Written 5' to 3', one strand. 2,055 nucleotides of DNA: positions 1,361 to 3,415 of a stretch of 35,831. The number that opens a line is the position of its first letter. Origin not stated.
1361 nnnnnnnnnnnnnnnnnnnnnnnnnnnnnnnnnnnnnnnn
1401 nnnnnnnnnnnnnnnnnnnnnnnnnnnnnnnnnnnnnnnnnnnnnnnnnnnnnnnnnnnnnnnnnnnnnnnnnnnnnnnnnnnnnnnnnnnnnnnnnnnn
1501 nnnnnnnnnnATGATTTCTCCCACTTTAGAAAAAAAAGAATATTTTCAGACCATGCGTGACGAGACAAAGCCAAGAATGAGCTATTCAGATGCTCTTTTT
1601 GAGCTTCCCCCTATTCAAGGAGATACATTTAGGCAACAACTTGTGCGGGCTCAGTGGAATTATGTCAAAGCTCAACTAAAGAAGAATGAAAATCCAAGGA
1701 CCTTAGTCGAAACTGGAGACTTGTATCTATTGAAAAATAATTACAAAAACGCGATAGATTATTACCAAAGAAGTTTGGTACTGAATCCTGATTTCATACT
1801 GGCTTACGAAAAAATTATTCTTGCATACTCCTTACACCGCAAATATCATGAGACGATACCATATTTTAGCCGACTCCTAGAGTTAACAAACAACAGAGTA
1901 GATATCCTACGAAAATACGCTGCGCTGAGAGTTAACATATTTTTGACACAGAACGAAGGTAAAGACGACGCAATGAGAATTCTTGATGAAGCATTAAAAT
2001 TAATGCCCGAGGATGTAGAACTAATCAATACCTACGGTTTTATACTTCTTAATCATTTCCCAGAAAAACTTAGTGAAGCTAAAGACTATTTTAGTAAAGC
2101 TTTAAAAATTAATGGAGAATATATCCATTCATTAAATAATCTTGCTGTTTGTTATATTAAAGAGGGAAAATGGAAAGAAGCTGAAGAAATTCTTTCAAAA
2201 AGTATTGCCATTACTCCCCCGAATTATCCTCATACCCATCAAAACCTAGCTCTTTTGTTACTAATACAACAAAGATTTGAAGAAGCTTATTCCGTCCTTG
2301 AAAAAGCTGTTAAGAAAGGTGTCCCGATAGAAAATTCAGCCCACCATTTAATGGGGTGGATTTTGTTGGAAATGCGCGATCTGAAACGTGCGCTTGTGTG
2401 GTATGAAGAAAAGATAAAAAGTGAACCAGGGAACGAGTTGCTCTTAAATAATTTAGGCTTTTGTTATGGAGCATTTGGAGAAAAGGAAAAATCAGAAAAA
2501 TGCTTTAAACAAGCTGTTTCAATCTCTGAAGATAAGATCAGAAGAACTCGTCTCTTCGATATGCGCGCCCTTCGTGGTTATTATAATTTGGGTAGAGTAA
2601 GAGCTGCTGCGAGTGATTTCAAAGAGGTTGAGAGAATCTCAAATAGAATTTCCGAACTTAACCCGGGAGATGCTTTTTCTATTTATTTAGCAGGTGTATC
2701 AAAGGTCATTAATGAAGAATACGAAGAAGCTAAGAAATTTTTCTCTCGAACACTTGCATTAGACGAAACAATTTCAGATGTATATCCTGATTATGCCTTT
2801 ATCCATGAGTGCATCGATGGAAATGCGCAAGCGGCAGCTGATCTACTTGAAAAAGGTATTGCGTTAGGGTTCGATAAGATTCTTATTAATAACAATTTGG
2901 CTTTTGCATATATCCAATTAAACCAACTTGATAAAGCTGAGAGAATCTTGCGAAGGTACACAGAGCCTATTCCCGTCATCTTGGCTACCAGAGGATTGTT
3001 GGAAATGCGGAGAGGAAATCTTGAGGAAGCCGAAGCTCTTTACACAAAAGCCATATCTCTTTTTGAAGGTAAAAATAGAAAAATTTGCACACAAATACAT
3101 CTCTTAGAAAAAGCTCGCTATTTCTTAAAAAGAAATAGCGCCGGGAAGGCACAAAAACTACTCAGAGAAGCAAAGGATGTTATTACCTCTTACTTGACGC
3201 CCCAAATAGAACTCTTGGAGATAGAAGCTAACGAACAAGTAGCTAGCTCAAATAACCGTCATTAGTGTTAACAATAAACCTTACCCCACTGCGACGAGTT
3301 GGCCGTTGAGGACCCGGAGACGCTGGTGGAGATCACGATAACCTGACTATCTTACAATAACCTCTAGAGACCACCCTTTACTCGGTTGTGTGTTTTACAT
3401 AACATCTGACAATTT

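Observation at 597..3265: AT-rich kinase plus all-TPR two-gene module beside a restriction system: candidate new defence system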

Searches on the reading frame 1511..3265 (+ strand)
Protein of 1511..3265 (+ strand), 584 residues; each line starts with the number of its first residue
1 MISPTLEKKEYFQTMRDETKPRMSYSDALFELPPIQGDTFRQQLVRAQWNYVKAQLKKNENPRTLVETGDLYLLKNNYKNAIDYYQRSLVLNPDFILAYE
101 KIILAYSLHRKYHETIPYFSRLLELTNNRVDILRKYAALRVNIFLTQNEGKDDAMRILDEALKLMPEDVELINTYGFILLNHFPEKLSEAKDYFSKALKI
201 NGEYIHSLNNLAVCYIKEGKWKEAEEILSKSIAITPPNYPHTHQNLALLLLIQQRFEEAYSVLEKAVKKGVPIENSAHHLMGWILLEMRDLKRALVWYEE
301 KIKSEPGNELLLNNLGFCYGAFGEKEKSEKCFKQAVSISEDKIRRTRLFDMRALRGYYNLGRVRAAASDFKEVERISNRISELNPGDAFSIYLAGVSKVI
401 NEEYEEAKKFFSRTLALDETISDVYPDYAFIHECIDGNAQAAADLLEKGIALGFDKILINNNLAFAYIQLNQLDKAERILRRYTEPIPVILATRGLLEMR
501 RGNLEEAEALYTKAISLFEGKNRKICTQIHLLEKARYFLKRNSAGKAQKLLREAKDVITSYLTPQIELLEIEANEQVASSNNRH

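Call 3: search_protein_families(library=pfam, proteins=[window:1511-3265:+], max_evalue=0.01)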
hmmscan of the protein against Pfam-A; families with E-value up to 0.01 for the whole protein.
window:1511-3265:+ (584 aa): 32 families (the best 25 are shown)
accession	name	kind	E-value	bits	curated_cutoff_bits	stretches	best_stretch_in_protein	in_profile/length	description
PF07719.23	TPR_2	-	8.7e-39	128.9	27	3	64-94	3-33/34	Tetratricopeptide repeat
PF00515.34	TPR_1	-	7.6e-38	127.3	27.8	4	69-95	8-34/34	Tetratricopeptide repeat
PF13181.12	TPR_8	-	5.9e-30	101.3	25.7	1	312-341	4-33/34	Tetratricopeptide repeat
PF14559.12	TPR_19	-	1.2e-28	99.6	25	2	186-238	6-58/68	Tetratricopeptide repeat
PF13424.12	TPR_12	-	1.4e-28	99.4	30.1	3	206-267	4-72/77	Tetratricopeptide repeat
PF13428.12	TPR_14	-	8.1e-24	82.1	23.5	0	490-519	3-32/44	Tetratricopeptide repeat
PF13176.12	TPR_7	-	1.2e-18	66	27.9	1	207-234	1-28/36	Tetratricopeptide repeat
PF13431.12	TPR_17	-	5.9e-16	57.8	24.4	1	193-226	1-34/34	Tetratricopeptide repeat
PF25062.1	ARM_TT21_N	-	4.1e-15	56.5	40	1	141-236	106-199/222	Tetratricopeptide repeat protein 21 N-terminal ARM repeat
PF13374.12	TPR_10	-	5.9e-15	55.2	27.5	0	206-234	3-31/42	Tetratricopeptide repeat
PF13432.12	TPR_16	-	4.6e-14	53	32.7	0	246-300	3-56/65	Tetratricopeptide repeat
PF13371.12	TPR_9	-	9.8e-12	45.2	35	0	214-267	4-56/73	Tetratricopeptide repeat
PF25060.1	ARM_TT21_2nd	-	1.6e-10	41.4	27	0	365-425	199-259/270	Tetratricopeptide repeat protein 21 second ARM domain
PF07721.20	TPR_4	-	1.7e-09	37.8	27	0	462-482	6-26/26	Tetratricopeptide repeat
PF23914.1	TPR_CcmH_CycH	-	9.2e-09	35.8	42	1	149-239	64-155/158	Cytochrome c-type biogenesis protein H TPR domain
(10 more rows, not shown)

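Call 4: search_protein_families(library=padloc, proteins=[window:1511-3265:+], max_evalue=0.01)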
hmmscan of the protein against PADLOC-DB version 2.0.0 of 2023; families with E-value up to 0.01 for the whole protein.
window:1511-3265:+ (584 aa): 2 families
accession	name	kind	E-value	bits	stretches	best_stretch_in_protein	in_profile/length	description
PDLC04781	PDC-M71B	-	9.2e-24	82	2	433-556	359-488/515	-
PDLC04782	PDC-M71B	-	6.4e-08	29.9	1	458-561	372-482/525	-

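Call 5: search_protein_families(library=ncbifam, proteins=[window:1511-3265:+], max_evalue=0.001)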
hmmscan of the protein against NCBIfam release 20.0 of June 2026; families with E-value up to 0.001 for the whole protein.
window:1511-3265:+ (584 aa): 26 families (the best 25 are shown)
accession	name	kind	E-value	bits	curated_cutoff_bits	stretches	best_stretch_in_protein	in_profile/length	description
TIGR02917.1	PEP_TPR_lipo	equivalog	1e-30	106.4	312.2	3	149-343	445-635/899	XrtA/PEP-CTERM system TPR-repeat protein PrsT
TIGR02521.1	type_IV_pilW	equivalog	1.3e-26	93.6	154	2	147-247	77-176/234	type IV pilus biogenesis/stability protein PilW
NF040959.1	MamA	equivalog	1.8e-26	92.9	200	2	210-339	76-203/204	magnetosome protein MamA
NF033762.1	social_mot_Tgl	equivalog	2e-18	66.6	225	2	223-334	84-195/252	social motility TPR repeat lipoprotein Tgl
TIGR00990.1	3a0801s09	subfamily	9.6e-14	50.9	757.25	2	327-553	305-533/615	mitochondrial import receptor subunit TOM70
NF002725.1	PRK02603.1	equivalog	2.3e-13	50.5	143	0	154-225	54-126/173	photosystem I assembly protein Ycf3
NF033920.0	C39_PA2778_fam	equivalog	5.7e-13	48.9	150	1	145-235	166-254/255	PA2778 family cysteine peptidase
NF052400.1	M48_BAM_BepA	equivalog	3.1e-12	46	570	1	81-235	257-405/483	beta-barrel assembly-enhancing protease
NF047371.1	FlcA_CTERM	equivalog_domain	4.4e-10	38.7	300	0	404-525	422-544/646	periplasmic flagellar collar protein FlcA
TIGR02552.1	LcrH_SycD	equivalog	4.6e-10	39.3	104.8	0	284-343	61-120/136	SycD/LcrH family type III secretion system chaperone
NF052415.1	T3SS_chap_SctY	equivalog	5.3e-10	39.8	70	0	208-272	9-72/106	type III secretion apparatus assembly chaperone SctY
TIGR00540.1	TPR_hemY_coli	hypoth_equivalog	1.6e-09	37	142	1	145-265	271-384/385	heme biosynthesis-associated TPR protein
NF008757.0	PRK11788.1-5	equivalog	3e-09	36.5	363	1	39-167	191-314/388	lipopolysaccharide assembly protein LapB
TIGR04510.1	mod_pep_cyc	subfamily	3.4e-09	35.8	400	0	230-303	491-564/814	putative peptide modification system cyclase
NF008756.0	PRK11788.1-4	equivalog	1.1e-07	31.2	474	0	100-285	145-326/389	lipopolysaccharide assembly protein LapB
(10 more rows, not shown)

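Call 13: find_homologous_proteins(query=window:1511-3265:+, max_evalue=0.00001)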
Query window:1511-3265:+ (584 aa): 75 proteins with E <= 0.00001 among 8000 candidates.
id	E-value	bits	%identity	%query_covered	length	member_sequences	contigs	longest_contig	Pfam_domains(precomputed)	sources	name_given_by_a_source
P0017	0.0e+0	1266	100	98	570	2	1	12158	PF13431.13,PF23914.2,PF25060.1,PF25062.2,PF13414.13,PF13176.13,PF13428.13,PF13374.13,PF07721.21,PF14559.13,PF13371.13,PF17874.8,PF00515.35,PF12895.14,PF13424.13,PF21033.5,PF13432.13,PF13429.13,PF13181.13,PF07719.24,PF13174.13,PF20308.5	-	-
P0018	6.2e-175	601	51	99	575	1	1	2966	PF25063.1,PF13431.13,PF23914.2,PF25060.1,PF25062.2,PF13414.13,PF13176.13,PF13428.13,PF00637.27,PF13374.13,PF14559.13,PF25068.3,PF13371.13,PF00515.35,PF12895.14,PF13424.13,PF21033.5,PF13432.13,PF13181.13,PF07719.24,PF13174.13,PF20308.5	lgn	-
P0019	5.8e-160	551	48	96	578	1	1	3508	PF13431.13,PF23914.2,PF25062.2,PF13414.13,PF01535.27,PF13176.13,PF13428.13,PF00637.27,PF13374.13,PF14559.13,PF00515.35,PF13424.13,PF13432.13,PF13181.13,PF07719.24,PF20308.5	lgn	-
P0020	2.9e-158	546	48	95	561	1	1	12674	PF13431.13,PF23914.2,PF25060.1,PF25062.2,PF13176.13,PF13428.13,PF25064.2,PF13374.13,PF14559.13,PF13371.13,PF17874.8,PF00515.35,PF12895.14,PF13424.13,PF21033.5,PF13432.13,PF13181.13,PF07719.24,PF13174.13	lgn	-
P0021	1.7e-153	530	46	97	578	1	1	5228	PF13431.13,PF23914.2,PF25062.2,PF13414.13,PF13176.13,PF13428.13,PF25474.2,PF13374.13,PF14559.13,PF13371.13,PF00515.35,PF12895.14,PF13424.13,PF13432.13,PF13429.13,PF13181.13,PF07719.24,PF13174.13,PF20308.5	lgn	-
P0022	3.5e-151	522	45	98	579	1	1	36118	PF25063.1,PF13431.13,PF25062.2,PF01535.27,PF13176.13,PF13428.13,PF13374.13,PF14559.13,PF13371.13,PF00515.35,PF13424.13,PF13432.13,PF13181.13,PF07719.24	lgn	-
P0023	4.2e-124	433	39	98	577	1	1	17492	PF25063.1,PF13431.13,PF23914.2,PF25062.2,PF13414.13,PF25058.2,PF13176.13,PF13428.13,PF25474.2,PF13374.13,PF14559.13,PF13371.13,PF17874.8,PF00515.35,PF12895.14,PF13424.13,PF21033.5,PF13432.13,PF13181.13,PF07719.24,PF13174.13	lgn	-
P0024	6.4e-114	399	37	99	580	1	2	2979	PF25063.1,PF13431.13,PF23914.2,PF25060.1,PF25062.2,PF13414.13,PF13176.13,PF13428.13,PF04733.21,PF25064.2,PF13374.13,PF14559.13,PF11846.15,PF00515.35,PF12895.14,PF13424.13,PF21033.5,PF13432.13,PF13429.13,PF13181.13,PF07719.24,PF13174.13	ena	-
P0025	1.4e-113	398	39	97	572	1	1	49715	PF13431.13,PF23914.2,PF25060.1,PF13414.13,PF13176.13,PF13428.13,PF25064.2,PF13374.13,PF14559.13,PF17874.8,PF11846.15,PF00515.35,PF13424.13,PF13432.13,PF13181.13,PF07719.24,PF13174.13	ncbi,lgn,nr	ncbi:MAG: tetratricopeptide repeat protein [Candidatus Pacebacteria bacterium]|nr:tetratricopeptide 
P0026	1.8e-107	378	36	95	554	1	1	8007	PF25063.1,PF13431.13,PF23914.2,PF25062.2,PF13414.13,PF13176.13,PF12569.15,PF13428.13,PF13374.13,PF14559.13,PF10516.16,PF13371.13,PF17874.8,PF00515.35,PF12895.14,PF13424.13,PF21033.5,PF13432.13,PF13181.13,PF07719.24,PF13174.13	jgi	jgi:tetratricopeptide (TPR) repeat protein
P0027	7.1e-93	330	33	96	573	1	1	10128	PF25063.1,PF13431.13,PF23914.2,PF25060.1,PF25062.2,PF13414.13,PF23300.4,PF01535.27,PF13176.13,PF13428.13,PF08238.19,PF04733.21,PF25064.2,PF13374.13,PF14559.13,PF25068.3,PF00515.35,PF12895.14,PF13424.13,PF13432.13,PF13181.13,PF07719.24,PF13174.13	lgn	-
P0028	1.4e-91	326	34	91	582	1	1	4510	PF13431.13,PF23914.2,PF13414.13,PF13176.13,PF13428.13,PF25064.2,PF14559.13,PF13371.13,PF00515.35,PF13424.13,PF21033.5,PF13432.13,PF13181.13,PF07719.24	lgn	-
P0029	5.1e-90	321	35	91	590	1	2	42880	PF14559.13,PF13431.13,PF00515.35,PF13424.13,PF13176.13,PF13432.13,PF13428.13,PF13181.13,PF07719.24,PF13374.13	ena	-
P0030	5.1e-67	245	31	90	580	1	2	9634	PF25063.1,PF14853.13,PF13431.13,PF23914.2,PF25060.1,PF25062.2,PF13414.13,PF13176.13,PF13428.13,PF13374.13,PF14559.13,PF17874.8,PF00515.35,PF12895.14,PF13424.13,PF13432.13,PF13181.13,PF07719.24,PF13174.13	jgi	-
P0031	2.5e-19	87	29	40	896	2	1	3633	PF03704.24,PF13414.13,PF01535.27,PF12569.15,PF13374.13,PF07721.21,PF24575.2,PF25068.3,PF00515.35,PF13424.13,PF28559.1,PF13429.13,PF14561.13,PF07719.24,PF13174.13,PF20308.5,PF25063.1,PF13431.13,PF23914.2,PF25058.2,PF13176.13,PF24885.2,PF13428.13,PF25064.2,PF14559.13,PF13371.13,PF17874.8,PF12895.14,PF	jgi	-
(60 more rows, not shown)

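Call 15: find_encoding_contigs(protein=P0022, flank=7000, max_places=3)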
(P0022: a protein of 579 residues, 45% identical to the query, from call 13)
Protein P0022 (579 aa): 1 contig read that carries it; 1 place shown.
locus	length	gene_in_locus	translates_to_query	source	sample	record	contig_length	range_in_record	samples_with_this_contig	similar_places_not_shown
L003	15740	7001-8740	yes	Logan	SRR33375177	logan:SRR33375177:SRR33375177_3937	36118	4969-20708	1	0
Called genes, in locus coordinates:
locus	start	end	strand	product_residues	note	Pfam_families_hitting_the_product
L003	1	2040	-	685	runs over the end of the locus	PF13589:HATPase_c_3, PF02518:HATPase_c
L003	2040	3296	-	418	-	PF00145:DNA_methylase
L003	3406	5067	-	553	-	PF00239:Resolvase, PF07508:Recombinase (weak), PF13408:Zn_ribbon_recom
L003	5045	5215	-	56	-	-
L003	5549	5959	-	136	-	-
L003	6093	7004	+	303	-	PF00069:Pkinase, PF07714:PK_Tyr_Ser-Thr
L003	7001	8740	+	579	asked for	PF25062:ARM_TT21_N (faint), PF25063:ARM_TT21_C (faint), PF13432:TPR_16 (faint), PF00515:TPR_1 (faint), PF07719:TPR_2 (faint), PF13176:TPR_7 (faint), PF13181:TPR_8 (faint), PF13371:TPR_9 (faint), +6 more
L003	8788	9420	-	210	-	-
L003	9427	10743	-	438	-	-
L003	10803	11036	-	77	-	-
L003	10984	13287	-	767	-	PF13588:HSDR_N_2 (weak), PF00270:DEAD, PF04851:ResIII, PF18766:SWI2_SNF2, PF00271:Helicase_C (weak), PF08463:EcoEI_R_C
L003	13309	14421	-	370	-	PF01420:Methylase_S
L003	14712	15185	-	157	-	PF02452:PemK_toxin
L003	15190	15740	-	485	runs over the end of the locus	PF12161:HsdM_N, PF02384:N6_Mtase, PF07669:Eco57I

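Call 16: find_encoding_contigs(protein=P0029, flank=7000, max_places=3)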
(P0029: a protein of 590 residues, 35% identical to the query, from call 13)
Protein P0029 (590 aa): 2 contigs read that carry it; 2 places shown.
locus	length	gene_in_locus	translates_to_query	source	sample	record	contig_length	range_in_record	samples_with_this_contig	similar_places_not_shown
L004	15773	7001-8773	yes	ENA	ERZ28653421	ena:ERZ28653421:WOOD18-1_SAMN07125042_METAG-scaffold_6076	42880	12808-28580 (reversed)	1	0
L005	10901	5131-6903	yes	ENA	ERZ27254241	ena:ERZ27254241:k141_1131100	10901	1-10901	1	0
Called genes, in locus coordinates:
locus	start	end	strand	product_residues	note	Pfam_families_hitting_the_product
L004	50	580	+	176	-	PF07731:Cu-oxidase_2 (faint), PF13473:Cupredoxin_1, PF07732:Cu-oxidase_3 (weak), PF00127:Copper-bind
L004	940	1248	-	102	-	-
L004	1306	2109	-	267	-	PF02230:Abhydrolase_2 (faint), PF00561:Abhydrolase_1, PF12146:Hydrolase_4, PF12697:Abhydrolase_6, PF06821:Ser_hydrolase (faint)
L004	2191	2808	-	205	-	-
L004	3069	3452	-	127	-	-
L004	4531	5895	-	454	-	PF00239:Resolvase, PF07508:Recombinase, PF13408:Zn_ribbon_recom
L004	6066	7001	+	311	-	PF00069:Pkinase, PF07714:PK_Tyr_Ser-Thr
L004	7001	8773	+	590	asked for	PF13432:TPR_16 (faint), PF00515:TPR_1 (faint), PF07719:TPR_2 (faint), PF13176:TPR_7 (faint), PF13181:TPR_8 (faint), PF13428:TPR_14 (faint), PF13424:TPR_12 (weak), PF14559:TPR_19 (weak), +2 more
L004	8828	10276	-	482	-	PF17289:Terminase_6C (weak)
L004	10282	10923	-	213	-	PF13022:HTH_Tnp_1_2 (weak)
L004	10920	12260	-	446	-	PF02195:ParB_N, PF01555:N6_N4_Mtase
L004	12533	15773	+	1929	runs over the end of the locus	-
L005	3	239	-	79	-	?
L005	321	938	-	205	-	-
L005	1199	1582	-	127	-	-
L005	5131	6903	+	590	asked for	PF13432:TPR_16 (faint), PF00515:TPR_1 (faint), PF07719:TPR_2 (faint), PF13176:TPR_7 (faint), PF13181:TPR_8 (faint), PF13428:TPR_14 (faint), PF13424:TPR_12 (weak), PF14559:TPR_19 (weak), +2 more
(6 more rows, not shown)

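Call 17: find_encoding_contigs(protein=P0023, flank=7000, max_places=3)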
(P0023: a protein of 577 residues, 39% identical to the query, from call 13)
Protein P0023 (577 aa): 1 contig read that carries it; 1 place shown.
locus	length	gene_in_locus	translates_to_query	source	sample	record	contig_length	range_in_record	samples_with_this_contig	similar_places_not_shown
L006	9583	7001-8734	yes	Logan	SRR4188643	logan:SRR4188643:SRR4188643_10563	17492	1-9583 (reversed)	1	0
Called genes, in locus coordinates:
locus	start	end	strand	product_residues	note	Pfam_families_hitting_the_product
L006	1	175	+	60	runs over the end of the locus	-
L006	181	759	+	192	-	-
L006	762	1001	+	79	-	-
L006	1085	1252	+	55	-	-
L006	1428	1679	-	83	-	PF01541:GIY-YIG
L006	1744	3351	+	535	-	PF01555:N6_N4_Mtase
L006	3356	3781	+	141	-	-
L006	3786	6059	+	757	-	PF04851:ResIII, PF00270:DEAD (faint)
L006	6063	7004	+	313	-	PF00069:Pkinase, PF07714:PK_Tyr_Ser-Thr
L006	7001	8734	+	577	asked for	PF12895:ANAPC3 (faint), PF23914:TPR_CcmH_CycH (faint), PF25058:ARM_TT21 (faint), PF25063:ARM_TT21_C (weak), PF00515:TPR_1 (faint), PF07719:TPR_2 (faint), PF25062:ARM_TT21_N, PF14559:TPR_19 (weak), +13 more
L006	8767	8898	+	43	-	-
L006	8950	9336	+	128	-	-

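Call 29: find_encoding_contigs(protein=P0020, flank=7000, max_places=3)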
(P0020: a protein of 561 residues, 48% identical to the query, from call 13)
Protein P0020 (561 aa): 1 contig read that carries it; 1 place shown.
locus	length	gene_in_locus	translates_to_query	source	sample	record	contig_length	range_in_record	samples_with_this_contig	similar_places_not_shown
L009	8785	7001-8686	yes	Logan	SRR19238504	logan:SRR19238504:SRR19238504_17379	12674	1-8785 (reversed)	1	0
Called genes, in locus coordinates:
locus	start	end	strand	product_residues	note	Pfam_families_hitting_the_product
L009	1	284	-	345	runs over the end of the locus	PF08448:PAS_4 (weak), PF07568:HisKA_2, PF13581:HATPase_c_2 (weak), PF02518:HATPase_c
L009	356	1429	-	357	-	PF00696:AA_kinase, PF01472:PUA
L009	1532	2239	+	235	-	PF13489:Methyltransf_23, PF05175:MTS (weak), PF13649:Methyltransf_25, PF13847:Methyltransf_31, PF08241:Methyltransf_11, PF08242:Methyltransf_12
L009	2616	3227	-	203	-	PF01810:LysE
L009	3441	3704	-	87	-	-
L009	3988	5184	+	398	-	-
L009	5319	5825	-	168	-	-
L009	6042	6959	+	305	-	PF00069:Pkinase, PF07714:PK_Tyr_Ser-Thr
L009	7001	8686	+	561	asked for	PF12895:ANAPC3 (faint), PF17874:TPR_MalT (faint), PF25060:ARM_TT21_2nd (faint), PF25062:ARM_TT21_N (faint), PF00515:TPR_1 (faint), PF07719:TPR_2 (faint), PF13174:TPR_6 (faint), PF13176:TPR_7 (faint), +11 more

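Call 30: find_encoding_contigs(protein=P0027, flank=7000, max_places=3)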
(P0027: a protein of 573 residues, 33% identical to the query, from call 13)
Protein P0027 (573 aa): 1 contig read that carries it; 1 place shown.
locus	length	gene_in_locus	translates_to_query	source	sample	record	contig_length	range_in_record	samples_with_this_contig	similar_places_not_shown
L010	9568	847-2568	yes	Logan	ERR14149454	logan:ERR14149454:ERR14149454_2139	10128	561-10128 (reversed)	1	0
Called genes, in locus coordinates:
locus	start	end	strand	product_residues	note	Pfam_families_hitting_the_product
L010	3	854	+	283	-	?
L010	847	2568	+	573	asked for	PF25068:ARM_TT21_4th (faint), PF00515:TPR_1 (faint), PF07719:TPR_2 (faint), PF13174:TPR_6 (faint), PF13181:TPR_8 (faint), PF12895:ANAPC3 (faint), PF23914:TPR_CcmH_CycH (faint), PF14559:TPR_19 (weak), +15 more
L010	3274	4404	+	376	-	-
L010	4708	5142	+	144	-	PF02381:MraZ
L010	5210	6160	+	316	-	PF01795:Methyltransf_5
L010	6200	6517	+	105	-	-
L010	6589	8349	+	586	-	PF03717:PBP_dimer, PF00905:Transpeptidase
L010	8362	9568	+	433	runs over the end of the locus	PF08245:Mur_ligase_M, PF02875:Mur_ligase_C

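Call 31: find_encoding_contigs(protein=P0030, flank=7000, max_places=3)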
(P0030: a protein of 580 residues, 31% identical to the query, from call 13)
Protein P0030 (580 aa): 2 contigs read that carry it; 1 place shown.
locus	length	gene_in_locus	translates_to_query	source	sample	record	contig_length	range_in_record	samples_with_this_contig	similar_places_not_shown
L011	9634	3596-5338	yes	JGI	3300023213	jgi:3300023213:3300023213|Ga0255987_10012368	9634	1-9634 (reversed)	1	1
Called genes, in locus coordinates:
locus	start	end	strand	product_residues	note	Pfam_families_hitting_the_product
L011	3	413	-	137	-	?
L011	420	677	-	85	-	-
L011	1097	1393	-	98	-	-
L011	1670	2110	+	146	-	PF13091:PLDc_2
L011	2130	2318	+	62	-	-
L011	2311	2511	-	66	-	PF13560:HTH_31, PF12844:HTH_19 (weak), PF01381:HTH_3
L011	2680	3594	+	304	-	PF00069:Pkinase, PF07714:PK_Tyr_Ser-Thr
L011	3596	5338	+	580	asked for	PF13431:TPR_17 (faint), PF25062:ARM_TT21_N (faint), PF12895:ANAPC3 (faint), PF00515:TPR_1 (weak), PF07719:TPR_2 (weak), PF13424:TPR_12 (weak), PF25063:ARM_TT21_C (weak), PF14853:Fis1_TPR_C (weak), +11 more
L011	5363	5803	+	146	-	-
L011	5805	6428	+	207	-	PF16289:PIN_12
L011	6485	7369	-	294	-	PF13814:Replic_Relax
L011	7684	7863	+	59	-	-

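Call 32: find_encoding_contigs(protein=P0026, flank=7000, max_places=3)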
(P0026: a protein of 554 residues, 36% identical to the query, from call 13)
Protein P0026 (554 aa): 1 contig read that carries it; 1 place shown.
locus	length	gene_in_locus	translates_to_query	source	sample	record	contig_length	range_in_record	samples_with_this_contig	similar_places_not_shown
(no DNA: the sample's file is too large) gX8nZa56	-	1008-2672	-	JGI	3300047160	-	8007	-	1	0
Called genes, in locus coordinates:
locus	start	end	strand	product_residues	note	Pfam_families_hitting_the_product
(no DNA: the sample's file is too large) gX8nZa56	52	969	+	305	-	PF00069:Pkinase, PF07714:PK_Tyr_Ser-Thr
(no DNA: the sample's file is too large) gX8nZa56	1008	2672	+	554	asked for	PF12569:NatA_aux_su (faint), PF12895:ANAPC3 (faint), PF13424:TPR_12 (faint), PF13432:TPR_16 (faint), PF17874:TPR_MalT (faint), PF07719:TPR_2 (faint), PF10516:SHNi-TPR (faint), PF00515:TPR_1 (weak), +13 more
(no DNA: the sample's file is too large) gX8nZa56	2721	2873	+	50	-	-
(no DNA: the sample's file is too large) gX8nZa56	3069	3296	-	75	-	-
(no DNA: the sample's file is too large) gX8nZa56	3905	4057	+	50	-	-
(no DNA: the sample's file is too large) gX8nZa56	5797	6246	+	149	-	PF07681:DoxX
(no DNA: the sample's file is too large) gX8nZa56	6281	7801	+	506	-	PF13632:Glyco_trans_2_3 (weak)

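Call 35: find_related_loci(query=A2, collection=genome_contigs, flank=8000)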
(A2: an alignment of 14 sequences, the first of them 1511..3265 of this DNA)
Query A2 (584 aa) in genome_contigs; peptide patterns used: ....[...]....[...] (x = any residue, [..] = any of these).
67 stretches matched a pattern; 12 encode a relative of the query (tblastn E <= 1e-3); 12 distinct loci.
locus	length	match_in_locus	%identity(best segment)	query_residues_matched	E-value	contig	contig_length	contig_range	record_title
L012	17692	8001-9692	39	1-569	1e-121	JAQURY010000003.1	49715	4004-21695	MAG: Candidatus Paceibacterota bacterium isolate STD1_84 NODE_1335_length_49715_cov_4.071187_Sandtown_D1, whole genome s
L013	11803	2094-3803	37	3-570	1e-118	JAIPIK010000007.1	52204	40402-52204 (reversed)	MAG: Candidatus Gracilibacteria bacterium isolate Tobar13.5m-G72 Tobar13-5m-C715, whole genome shotgun sequence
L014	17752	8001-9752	35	1-579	3e-110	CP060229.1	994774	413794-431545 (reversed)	MAG: Candidatus Nomurabacteria bacterium isolate HK-STAS-PATE-25 chromosome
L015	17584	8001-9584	35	42-570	1e-99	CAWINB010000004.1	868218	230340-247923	MAG: Candidatus Doudnabacteria bacterium isolate MFD04434.bin.1.36 genome assembly, contig: contig_4859, whole genome sh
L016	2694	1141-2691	35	48-567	5e-96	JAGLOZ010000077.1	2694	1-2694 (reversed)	MAG: Candidatus Paceibacterota bacterium isolate RS_7_61 ROV157_7.bin.61.fa_77, whole genome shotgun sequence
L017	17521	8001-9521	29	55-563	2e-60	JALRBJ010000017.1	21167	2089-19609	MAG: Candidatus Saccharimonadia bacterium isolate HM.28 NODE_17_length_21167_cov_4.866524, whole genome shotgun sequence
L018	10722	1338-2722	27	13-386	9e-12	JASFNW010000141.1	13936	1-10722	MAG: Desulfobacterales bacterium isolate D0819M02metaG_Bin_17 D0819M02metaG_FD_scaffold_1122_c1, whole genome shotgun se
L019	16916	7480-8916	23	41-517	1e-11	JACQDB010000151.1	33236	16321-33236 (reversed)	MAG: Acidobacteria bacterium isolate NC_groundwater_983_Pr1_S-0.65um_53_22 Montesol18_Sp65_coassembly_scaffold_1673936,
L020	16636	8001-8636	28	193-425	9e-11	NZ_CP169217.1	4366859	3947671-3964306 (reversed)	Methylomicrobium lacus strain 22M6SE5-12 chromosome, complete genome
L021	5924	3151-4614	23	13-493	1e-10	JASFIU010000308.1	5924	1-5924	MAG: Desulfobacterales bacterium isolate D0608S20remetaG_Bin_248 D0608S20remetaG_FD_scaffold_5265_c1, whole genome shotg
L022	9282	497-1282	26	19-520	1e-9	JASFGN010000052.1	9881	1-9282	MAG: Desulfobacterales bacterium isolate D0606U12remetaG_Bin_130 D0606U12remetaG_FD_scaffold_720_c1, whole genome shotgu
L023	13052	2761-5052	22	65-427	5e-7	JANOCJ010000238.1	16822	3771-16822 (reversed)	MAG: Flavobacteriales bacterium isolate VAR_17_metabat_414 VAR_17_k141_1811923, whole genome shotgun sequence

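Call 36: find_related_loci(query=A2, collection=viral_contigs, flank=8000)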
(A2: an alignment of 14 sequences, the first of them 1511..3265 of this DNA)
Query A2 (584 aa) in viral_contigs; peptide patterns used: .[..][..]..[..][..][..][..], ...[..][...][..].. (x = any residue, [..] = any of these).
46 stretches matched a pattern, but none encodes a relative of the query by tblastn (E <= 1e-3).
